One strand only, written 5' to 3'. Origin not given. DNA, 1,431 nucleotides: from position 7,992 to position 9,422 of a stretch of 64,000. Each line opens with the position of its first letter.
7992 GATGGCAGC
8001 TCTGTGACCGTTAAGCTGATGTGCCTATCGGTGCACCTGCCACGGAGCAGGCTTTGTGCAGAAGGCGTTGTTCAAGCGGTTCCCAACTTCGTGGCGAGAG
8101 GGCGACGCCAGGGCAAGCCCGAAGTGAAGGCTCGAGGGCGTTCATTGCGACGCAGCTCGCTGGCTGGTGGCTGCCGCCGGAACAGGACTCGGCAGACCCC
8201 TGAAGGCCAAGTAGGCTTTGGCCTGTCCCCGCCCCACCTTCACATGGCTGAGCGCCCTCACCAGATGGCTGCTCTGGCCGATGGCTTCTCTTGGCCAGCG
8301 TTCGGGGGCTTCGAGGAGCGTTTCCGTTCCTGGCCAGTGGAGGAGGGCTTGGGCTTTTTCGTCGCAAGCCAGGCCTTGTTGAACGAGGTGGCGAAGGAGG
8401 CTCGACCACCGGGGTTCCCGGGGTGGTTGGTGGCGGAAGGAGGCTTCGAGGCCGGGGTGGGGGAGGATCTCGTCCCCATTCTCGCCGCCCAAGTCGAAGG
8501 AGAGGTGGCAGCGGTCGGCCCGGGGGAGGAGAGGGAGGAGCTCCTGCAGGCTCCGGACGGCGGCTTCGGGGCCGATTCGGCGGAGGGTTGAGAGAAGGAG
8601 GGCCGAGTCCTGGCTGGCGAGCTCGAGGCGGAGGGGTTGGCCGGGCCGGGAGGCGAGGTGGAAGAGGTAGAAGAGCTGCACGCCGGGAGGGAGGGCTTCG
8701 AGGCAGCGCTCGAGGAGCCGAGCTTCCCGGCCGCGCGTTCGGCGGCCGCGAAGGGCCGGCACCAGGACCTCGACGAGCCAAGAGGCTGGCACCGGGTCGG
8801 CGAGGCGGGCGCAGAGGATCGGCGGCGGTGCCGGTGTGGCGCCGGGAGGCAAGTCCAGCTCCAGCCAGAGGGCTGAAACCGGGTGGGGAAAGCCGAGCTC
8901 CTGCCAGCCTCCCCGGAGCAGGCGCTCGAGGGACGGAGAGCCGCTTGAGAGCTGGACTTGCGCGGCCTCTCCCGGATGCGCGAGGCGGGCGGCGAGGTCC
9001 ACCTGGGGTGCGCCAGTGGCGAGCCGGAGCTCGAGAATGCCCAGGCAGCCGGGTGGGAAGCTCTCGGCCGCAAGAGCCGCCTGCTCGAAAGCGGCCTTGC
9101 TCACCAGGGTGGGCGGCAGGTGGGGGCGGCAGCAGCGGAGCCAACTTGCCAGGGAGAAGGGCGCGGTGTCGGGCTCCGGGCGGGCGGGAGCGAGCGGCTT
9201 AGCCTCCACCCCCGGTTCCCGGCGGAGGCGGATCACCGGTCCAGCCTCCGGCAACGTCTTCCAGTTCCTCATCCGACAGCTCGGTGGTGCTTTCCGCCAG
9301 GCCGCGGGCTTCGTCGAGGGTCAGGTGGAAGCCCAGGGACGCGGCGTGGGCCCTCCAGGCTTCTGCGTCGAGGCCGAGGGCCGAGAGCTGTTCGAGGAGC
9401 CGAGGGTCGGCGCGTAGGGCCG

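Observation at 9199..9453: Nif11-type leader peptide with a tiny W-x-x-x-PPPP-G-x-GGGG core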

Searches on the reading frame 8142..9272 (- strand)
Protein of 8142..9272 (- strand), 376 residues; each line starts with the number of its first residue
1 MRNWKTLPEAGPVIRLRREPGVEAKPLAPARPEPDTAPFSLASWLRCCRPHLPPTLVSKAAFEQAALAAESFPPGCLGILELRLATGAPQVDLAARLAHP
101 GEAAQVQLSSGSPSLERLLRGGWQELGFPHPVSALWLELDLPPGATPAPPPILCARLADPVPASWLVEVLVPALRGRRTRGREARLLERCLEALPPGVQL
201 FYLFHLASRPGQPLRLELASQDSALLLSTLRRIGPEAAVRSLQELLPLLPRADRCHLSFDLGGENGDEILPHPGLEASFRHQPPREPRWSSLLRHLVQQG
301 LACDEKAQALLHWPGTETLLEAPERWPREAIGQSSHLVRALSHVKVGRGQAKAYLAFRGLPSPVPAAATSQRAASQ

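Call 6: search_protein_families(library=ncbifam, proteins=[window:8142-9272:-], max_evalue=0.01)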
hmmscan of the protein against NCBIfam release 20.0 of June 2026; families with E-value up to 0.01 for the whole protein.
window:8142-9272:- (376 aa): 0 families

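Call 7: search_protein_families(library=pfam, proteins=[window:8142-9272:-], max_evalue=0.01)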
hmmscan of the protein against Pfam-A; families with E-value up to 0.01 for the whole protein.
window:8142-9272:- (376 aa): 0 families

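Call 11: find_homologous_proteins(query=window:8142-9209:-)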
Query window:8142-9209:- (355 aa): 32 proteins with E <= 0.001 among 8000 candidates.
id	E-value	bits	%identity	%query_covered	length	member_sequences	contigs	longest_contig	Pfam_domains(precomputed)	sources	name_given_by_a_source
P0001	3.4e-228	775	100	100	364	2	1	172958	-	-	-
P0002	1.4e-53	201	40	90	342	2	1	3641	-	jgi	jgi:hypothetical protein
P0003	1.8e-53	200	42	89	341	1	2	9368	-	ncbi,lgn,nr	ncbi:MAG TPA: hypothetical protein VFR03_13410 [Thermoanaerobaculia bacterium]|nr:hypothetical prote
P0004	1.9e-53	200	40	95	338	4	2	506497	-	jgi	-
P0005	2.2e-53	200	41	91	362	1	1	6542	-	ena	-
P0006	1.2e-52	198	44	90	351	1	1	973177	-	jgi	jgi:hypothetical protein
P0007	3.2e-50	190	39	92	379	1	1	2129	-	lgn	-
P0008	4.2e-50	189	40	93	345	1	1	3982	-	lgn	-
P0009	3.9e-49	186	40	90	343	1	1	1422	-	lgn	-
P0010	1.4e-48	184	41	89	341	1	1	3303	-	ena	-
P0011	2.0e-48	184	40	90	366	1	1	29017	-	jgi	jgi:hypothetical protein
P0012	1.4e-47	181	39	93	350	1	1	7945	-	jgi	jgi:hypothetical protein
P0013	1.9e-47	180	40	81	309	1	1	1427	-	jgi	jgi:hypothetical protein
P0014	2.8e-47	180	38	90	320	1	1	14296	-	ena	-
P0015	2.0e-46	177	40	92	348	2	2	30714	-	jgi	jgi:hypothetical protein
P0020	1.3e-43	168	39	91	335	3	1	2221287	-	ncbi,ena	-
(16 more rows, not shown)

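Call 12: find_encoding_contigs(protein=P0006, flank=8000, max_places=2)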
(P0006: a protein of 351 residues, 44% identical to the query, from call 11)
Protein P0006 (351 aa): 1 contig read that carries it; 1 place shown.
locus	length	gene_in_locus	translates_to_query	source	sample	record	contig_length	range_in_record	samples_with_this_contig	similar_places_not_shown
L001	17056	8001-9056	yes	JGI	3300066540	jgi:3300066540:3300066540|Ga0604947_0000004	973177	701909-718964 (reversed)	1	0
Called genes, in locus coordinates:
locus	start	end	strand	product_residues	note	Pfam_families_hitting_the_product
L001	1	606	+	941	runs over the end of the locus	-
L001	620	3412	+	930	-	-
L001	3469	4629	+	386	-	PF00266:Aminotran_5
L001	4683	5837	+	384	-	-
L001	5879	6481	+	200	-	PF10604:Polyketide_cyc2, PF03364:Polyketide_cyc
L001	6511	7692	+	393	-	PF14361:RsbRD_N, PF02518:HATPase_c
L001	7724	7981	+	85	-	-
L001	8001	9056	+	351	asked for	-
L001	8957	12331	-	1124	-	PF12773:DZR, PF13240:Zn_Ribbon_1 (weak), PF24463:DUF7577 (weak), PF00211:Guanylate_cyc, PF13191:AAA_16, PF17874:TPR_MalT (faint), PF13424:TPR_12 (weak)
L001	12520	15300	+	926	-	-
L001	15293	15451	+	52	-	-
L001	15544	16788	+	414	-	PF08007:JmjC_2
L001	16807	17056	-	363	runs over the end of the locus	PF14028:Lant_dehydr_C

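Call 13: find_encoding_contigs(protein=P0020, flank=8000, max_places=2)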
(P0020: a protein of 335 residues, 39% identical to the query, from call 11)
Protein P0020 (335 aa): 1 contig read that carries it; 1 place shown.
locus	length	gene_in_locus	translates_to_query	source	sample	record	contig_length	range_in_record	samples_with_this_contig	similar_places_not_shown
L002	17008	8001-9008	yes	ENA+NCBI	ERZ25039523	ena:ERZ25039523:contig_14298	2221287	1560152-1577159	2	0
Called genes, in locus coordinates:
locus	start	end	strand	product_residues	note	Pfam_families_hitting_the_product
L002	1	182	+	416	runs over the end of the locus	PF05147:LANC_like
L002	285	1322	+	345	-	PF14028:Lant_dehydr_C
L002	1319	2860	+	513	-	PF04738:Lant_dehydr_N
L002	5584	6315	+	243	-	-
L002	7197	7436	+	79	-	-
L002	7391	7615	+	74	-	PF02518:HATPase_c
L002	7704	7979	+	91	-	-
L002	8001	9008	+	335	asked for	-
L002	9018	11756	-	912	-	PF00211:Guanylate_cyc, PF13191:AAA_16, PF13181:TPR_8 (faint), PF17874:TPR_MalT, PF13424:TPR_12 (weak), PF13432:TPR_16 (weak)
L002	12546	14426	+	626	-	-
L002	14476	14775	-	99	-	-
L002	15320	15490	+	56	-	-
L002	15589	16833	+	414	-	PF08007:JmjC_2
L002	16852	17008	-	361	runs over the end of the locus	PF14028:Lant_dehydr_C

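Call 14: find_encoding_contigs(protein=P0004, flank=8000, max_places=2)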
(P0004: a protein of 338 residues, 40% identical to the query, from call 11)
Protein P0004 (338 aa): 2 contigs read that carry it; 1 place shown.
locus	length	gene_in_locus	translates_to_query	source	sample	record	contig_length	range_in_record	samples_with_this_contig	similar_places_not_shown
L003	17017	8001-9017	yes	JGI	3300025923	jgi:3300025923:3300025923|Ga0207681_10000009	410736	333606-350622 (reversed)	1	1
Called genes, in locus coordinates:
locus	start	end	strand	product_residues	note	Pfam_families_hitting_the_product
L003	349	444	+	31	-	-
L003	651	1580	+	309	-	PF00535:Glycos_transf_2, PF13641:Glyco_tranf_2_3, PF13506:Glyco_transf_21 (weak), PF13632:Glyco_trans_2_3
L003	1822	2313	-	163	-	PF01242:PTPS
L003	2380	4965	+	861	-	PF17900:Peptidase_M1_N, PF01433:Peptidase_M1, PF13646:HEAT_2, PF02985:HEAT (faint), PF03130:HEAT_PBS (faint), PF13513:HEAT_EZ (faint), PF13646:HEAT_2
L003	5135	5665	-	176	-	PF01551:Peptidase_M23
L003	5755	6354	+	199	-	PF10604:Polyketide_cyc2, PF03364:Polyketide_cyc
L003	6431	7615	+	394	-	PF14361:RsbRD_N, PF02518:HATPase_c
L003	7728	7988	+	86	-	PF07862:Nif11 (weak)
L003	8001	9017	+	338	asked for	-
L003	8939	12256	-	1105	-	PF12773:DZR, PF13240:Zn_Ribbon_1 (weak), PF24463:DUF7577, PF00211:Guanylate_cyc, PF13191:AAA_16, PF13374:TPR_10 (faint), PF17874:TPR_MalT, PF13424:TPR_12, +3 more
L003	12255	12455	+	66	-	-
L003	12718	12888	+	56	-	-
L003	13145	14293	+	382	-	PF26233:NicX, PF02073:Peptidase_M29 (weak), PF26231:CgnE_B (weak)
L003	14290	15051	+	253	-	PF05175:MTS (weak), PF13489:Methyltransf_23, PF01209:Ubie_methyltran (weak), PF13847:Methyltransf_31, PF08241:Methyltransf_11, PF08242:Methyltransf_12, PF13649:Methyltransf_25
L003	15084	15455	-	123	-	PF00903:Glyoxalase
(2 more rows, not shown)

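Call 20: search_solved_structures(query=A1, max_evalue=10, show_alignments=2)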
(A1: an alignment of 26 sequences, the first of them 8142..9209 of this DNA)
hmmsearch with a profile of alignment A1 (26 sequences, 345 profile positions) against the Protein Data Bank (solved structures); distinct sequences matched with E-value up to 10: 2.
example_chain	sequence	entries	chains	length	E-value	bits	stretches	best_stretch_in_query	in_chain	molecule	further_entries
4fe4_A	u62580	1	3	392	0.59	12.3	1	154-212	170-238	Xylose operon regulatory protein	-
4fe7_A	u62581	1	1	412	0.64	12.2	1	154-212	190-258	Xylose operon regulatory protein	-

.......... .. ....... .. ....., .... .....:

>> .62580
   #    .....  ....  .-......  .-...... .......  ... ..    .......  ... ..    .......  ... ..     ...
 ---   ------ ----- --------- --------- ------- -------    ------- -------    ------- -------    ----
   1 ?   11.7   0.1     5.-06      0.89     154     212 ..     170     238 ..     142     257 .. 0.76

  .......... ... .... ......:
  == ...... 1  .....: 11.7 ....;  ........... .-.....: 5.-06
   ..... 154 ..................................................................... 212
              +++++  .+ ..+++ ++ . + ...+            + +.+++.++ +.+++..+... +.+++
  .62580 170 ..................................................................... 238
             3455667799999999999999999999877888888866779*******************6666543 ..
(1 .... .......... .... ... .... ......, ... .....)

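Call 21: search_protein_families(library=pfam, alignment_id=A1, max_evalue=10)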
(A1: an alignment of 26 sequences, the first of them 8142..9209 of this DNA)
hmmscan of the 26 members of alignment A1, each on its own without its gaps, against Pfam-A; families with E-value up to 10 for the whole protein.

A. member 1, window:8142-9209:- (355 aa): 0 families

B. families by the number of members that match (of 26 scanned): 3 families
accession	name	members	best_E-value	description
PF19976.4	GAAD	1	0.24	GTPase-associated adaptor domain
PF14904.11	FAM86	1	0.26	Family of unknown function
PF13713.11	BRX_N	1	0.31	Transcription factor BRX N-terminal domain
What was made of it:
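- On Cyanobactin F-family prenyltransferases: ORF-B and its 25 aligned homologues have no Pfam hit even at E<=10 (call 21).
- Closest known: Cyanobactin F-family prenyltransferases. Different: ORF-B shows no sequence-level match to any Pfam or NCBIfam model (calls 6, 21).
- Tried and rejected: Sequence searches of ORF-B against Pfam, NCBIfam and PDB sequences found nothing significant (calls 6, 7, 20, 21).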

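Call 22: find_related_loci(query=A1, collection=genome_contigs, flank=8000)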
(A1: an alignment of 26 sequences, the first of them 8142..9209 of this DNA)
Query A1 (355 aa) in genome_contigs; peptide patterns used: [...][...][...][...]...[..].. (x = any residue, [..] = any of these).
43 stretches matched a pattern; 29 encode a relative of the query (tblastn E <= 1e-3); 29 distinct loci.
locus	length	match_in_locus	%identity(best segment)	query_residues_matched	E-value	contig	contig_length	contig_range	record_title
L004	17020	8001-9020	37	2-339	6e-62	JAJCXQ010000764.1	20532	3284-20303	MAG: Acidobacteriota bacterium isolate OFTM268 OFTM268_763, whole genome shotgun sequence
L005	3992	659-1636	40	18-342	2e-61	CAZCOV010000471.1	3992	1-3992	MAG TPA_asm: uncultured Thermoanaerobaculia bacterium isolate SRP237561_co1_143 genome assembly, contig: NODE_51987_leng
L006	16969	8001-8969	40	15-339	6e-58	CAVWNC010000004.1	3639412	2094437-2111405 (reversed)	MAG: uncultured Acidobacteriota bacterium isolate MFD09368.bin.2.205 genome assembly, contig: contig_6402, whole genome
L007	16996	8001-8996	40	6-336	5e-55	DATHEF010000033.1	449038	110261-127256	MAG TPA_asm: Thermoanaerobaculia bacterium isolate SMAG_U12414 k141_68717, whole genome shotgun sequence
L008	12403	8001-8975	40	12-334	1e-54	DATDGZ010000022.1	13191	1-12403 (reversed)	MAG TPA_asm: Thermoanaerobaculia bacterium isolate SMAG_U265 k141_400061, whole genome shotgun sequence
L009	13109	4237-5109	43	48-341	8e-54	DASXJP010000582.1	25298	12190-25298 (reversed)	MAG TPA_asm: Thermoanaerobaculia bacterium isolate SMAG_U5251 k141_4397004, whole genome shotgun sequence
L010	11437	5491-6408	40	34-337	6e-53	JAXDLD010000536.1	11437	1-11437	MAG: Acidobacteriota bacterium isolate BP_61 scaffold_3431020, whole genome shotgun sequence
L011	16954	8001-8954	38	17-336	3e-52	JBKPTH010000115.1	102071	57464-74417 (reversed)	MAG: Acidobacteriota bacterium isolate GS_EKS_MAG_00001 GS_EKS_000003265005, whole genome shotgun sequence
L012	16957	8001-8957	39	18-336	5e-52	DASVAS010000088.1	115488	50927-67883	MAG TPA_asm: Thermoanaerobaculia bacterium isolate SMAG_U1959 k141_430059, whole genome shotgun sequence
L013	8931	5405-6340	40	23-334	5e-52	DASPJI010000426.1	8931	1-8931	MAG TPA_asm: Thermoanaerobaculia bacterium isolate SMAG_U12005 k141_770428, whole genome shotgun sequence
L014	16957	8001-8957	38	14-336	1e-51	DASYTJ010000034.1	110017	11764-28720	MAG TPA_asm: Thermoanaerobaculia bacterium isolate SMAG_U4564 k141_640549, whole genome shotgun sequence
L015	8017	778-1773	37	14-348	2e-51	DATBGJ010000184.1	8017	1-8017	MAG TPA_asm: Thermoanaerobaculia bacterium isolate SMAG_U3834 k141_3049516, whole genome shotgun sequence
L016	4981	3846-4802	40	16-336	8e-51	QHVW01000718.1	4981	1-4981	MAG: Acidobacteria bacterium isolate gp7 AA5 14_0903_05_20cm_scaffold_12417_curated, whole genome shotgun sequence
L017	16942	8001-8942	39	19-334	9e-51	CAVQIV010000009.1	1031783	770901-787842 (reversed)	MAG: Thermoanaerobaculaceae bacterium isolate MFD10043.bin.2.76 genome assembly, contig: contig_3042, whole genome shotg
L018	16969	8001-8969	39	15-336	3e-50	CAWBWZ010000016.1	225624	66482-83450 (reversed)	MAG: uncultured Acidobacteriota bacterium isolate MFD07386.bin.2.49 genome assembly, contig: contig_59384, whole genome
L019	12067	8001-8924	38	22-334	6e-49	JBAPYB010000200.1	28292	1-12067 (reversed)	MAG: Thermoanaerobaculia bacterium isolate MFD00413_ilm_asm_bin5 k127_134060, whole genome shotgun sequence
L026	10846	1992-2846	38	19-325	5e-44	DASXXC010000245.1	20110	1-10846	MAG TPA_asm: Thermoanaerobaculia bacterium isolate SMAG_U4788 k141_87917, whole genome shotgun sequence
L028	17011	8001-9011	36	11-336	8e-39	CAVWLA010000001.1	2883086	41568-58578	MAG: uncultured Acidobacteriota bacterium isolate MFD09368.bin.1.23 genome assembly, contig: contig_13842, whole genome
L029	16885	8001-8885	31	30-334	1e-27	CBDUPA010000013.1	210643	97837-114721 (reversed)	MAG TPA_asm: uncultured bacterium isolate SRR22808130_concoct_95 genome assembly, contig: ERZ25043460.17, whole genome s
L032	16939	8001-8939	40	21-341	2e-48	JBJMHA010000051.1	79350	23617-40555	MAG: Thermoanaerobaculia bacterium isolate H1_16_all_fractions_metab_conc_6_69_19 k255_2602028, whole genome shotgun seq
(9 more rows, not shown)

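Call 29: predict_structure(alignment_id=A1)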
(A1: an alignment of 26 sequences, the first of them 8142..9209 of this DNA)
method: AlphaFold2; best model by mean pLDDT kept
length: 355 residues; sequences in the alignment: 26
mean_pLDDT: 89.0   pTM: 0.87
mean pLDDT of the five models: 89.0, 87.5, 87.1, 86.8, 86.5
residues with pLDDT >= 90: 258; 70-90: 58; 50-70: 27; < 50: 12
segments of 3 or more residues with pLDDT < 50: 344-355
pLDDT, mean of each block of 10 residues (from residue 1): 62 66 93 95 95 94 93 95 87 90 78 96 87 93 94 93 96 96 94 97 97 97 94 97 92 97 95 98 98 87 72 83 97 93 49 36
secondary structure, 60 per line:
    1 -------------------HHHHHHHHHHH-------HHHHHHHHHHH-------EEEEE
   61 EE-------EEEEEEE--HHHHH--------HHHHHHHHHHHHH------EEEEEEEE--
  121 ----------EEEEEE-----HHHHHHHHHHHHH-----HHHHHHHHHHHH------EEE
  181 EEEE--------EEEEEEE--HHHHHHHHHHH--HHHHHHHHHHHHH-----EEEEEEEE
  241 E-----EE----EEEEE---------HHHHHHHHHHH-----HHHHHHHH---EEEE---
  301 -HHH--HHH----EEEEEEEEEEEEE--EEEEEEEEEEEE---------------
elements in order: H20-30 H38-48 E56-62 E70-76 H79-83 H92-104 E111-118 E131-136 H142-154 H160-171 E178-184 E193-199 H202-212 H215-227 E233-241 E253-257 H267-277 H283-290 E294-297 E314-326 E329-340
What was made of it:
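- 8142..9209 (-): ORF-B, an MppC-like ABBA (PT-barrel) peptide prenyltransferase. A GTG start at 9209 overlaps the precursor's last codons by 11 nt. The protein database holds a 364-aa version of this protein (P0001, call 11), which fits a GTG start at 9236. AF2 model: pLDDT 89, five alpha-alpha-beta-beta repeats (call 29).
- On MppC-like leader-dependent peptide prenyltransferases: AF2 pLDDT 89, pTM 0.87, five alpha-alpha-beta-beta repeats (call 29).
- ORF-B fold: pLDDT 89, five alpha-alpha-beta-beta repeats (call 29).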

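Call 31: fold_search(model_id=the predicted structure, library=pdb)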
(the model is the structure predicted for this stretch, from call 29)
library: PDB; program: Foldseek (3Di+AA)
matches with E <= 10: 387; with E <= 0.001: 49
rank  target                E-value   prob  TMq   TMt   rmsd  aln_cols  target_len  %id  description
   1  1zb6                  1.4e-07  1.00  0.40  0.45   8.7       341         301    8  Co-Crystal Structure of ORF2 an Aromatic Prenyl Transferase from Streptomyces sp. strain cl190 complexed with GSPP and 1 (released 2005-06-21)
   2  8daz_D                9.7e-07  1.00  0.47  0.47   8.4       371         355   13  Crystal structure of DMATS1 prenyltransferase in complex with L-Trp and GSPP (released 2022-09-28)
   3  8db1_D                1.6e-06  1.00  0.44  0.45   8.7       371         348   12  Crystal structure of native DMATS1 prenyltransferase (released 2022-09-28)
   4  8day_B                2.4e-06  1.00  0.46  0.46   8.5       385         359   13  Crystal Structure of DMATS1 prenyltransferase in complex with L-Tyr and DMSPP (released 2022-09-28)
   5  8db1_B                3.5e-06  1.00  0.46  0.45   8.4       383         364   12  Crystal structure of native DMATS1 prenyltransferase (released 2022-09-28)
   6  7fhb                  3.7e-06  1.00  0.38  0.42   8.9       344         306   10  Structure of prenyltransferase from Streptomyces sp. (strain CL190) with bound GPP (released 2022-06-22)
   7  8day_C                5.5e-06  1.00  0.48  0.47   8.6       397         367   12  Crystal Structure of DMATS1 prenyltransferase in complex with L-Tyr and DMSPP (released 2022-09-28)
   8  8daz_C                8.7e-06  1.00  0.47  0.44   8.3       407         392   11  Crystal structure of DMATS1 prenyltransferase in complex with L-Trp and GSPP (released 2022-09-28)
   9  6pgn                  8.7e-06  1.00  0.39  0.45   8.5       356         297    9  PagF single mutant with GPP (released 2019-07-24)
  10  4ee6_B                1.1e-05  1.00  0.37  0.43   9.3       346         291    8  Crystal Structure of the Novel Phenazine Prenyltransferase EpzP (methylated) (released 2012-11-14)
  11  7fhc                  1.2e-05  1.00  0.38  0.42   9.5       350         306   12  Structure of prenyltransferase mutant V49W from Streptomyces sp. (strain CL190) (released 2022-06-22)
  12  9iia_B                1.3e-05  1.00  0.47  0.42  10.4       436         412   13  Crystal structure of the free histidine prenyltransferase FunA (released 2024-12-11)
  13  7vmy_A                1.8e-05  1.00  0.37  0.42  10.4       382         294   11  Crystal structure of LimF prenyltransferase bound with GSPP (released 2022-08-03)
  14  6pgm_A                2.3e-05  1.00  0.39  0.45   8.7       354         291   11  PirF geranyltransferase (released 2019-07-03)
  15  7vmy_B                3.3e-05  1.00  0.38  0.44   9.3       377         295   12  Crystal structure of LimF prenyltransferase bound with GSPP (released 2022-08-03)
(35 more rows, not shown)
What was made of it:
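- On MppC-like leader-dependent peptide prenyltransferases: The top 50 Foldseek PDB hits are all ABBA prenyltransferases (call 31).
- On ComQXPA-type prenyl-Trp pheromone system: ORF-B is a PT barrel (calls 29, 31).
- Closest known: Cyanobactin F-family prenyltransferases. Same: All are among the Foldseek hits (call 31).
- The 50 best PDB matches are all ABBA prenyltransferases, including NphB, DMATS1, PagF, LimF, PirF, KgpF and PatF (call 31). PatF is an inactive PT-barrel protein and appears among the fold matches (call 31). TM-scores are modest (call 31).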
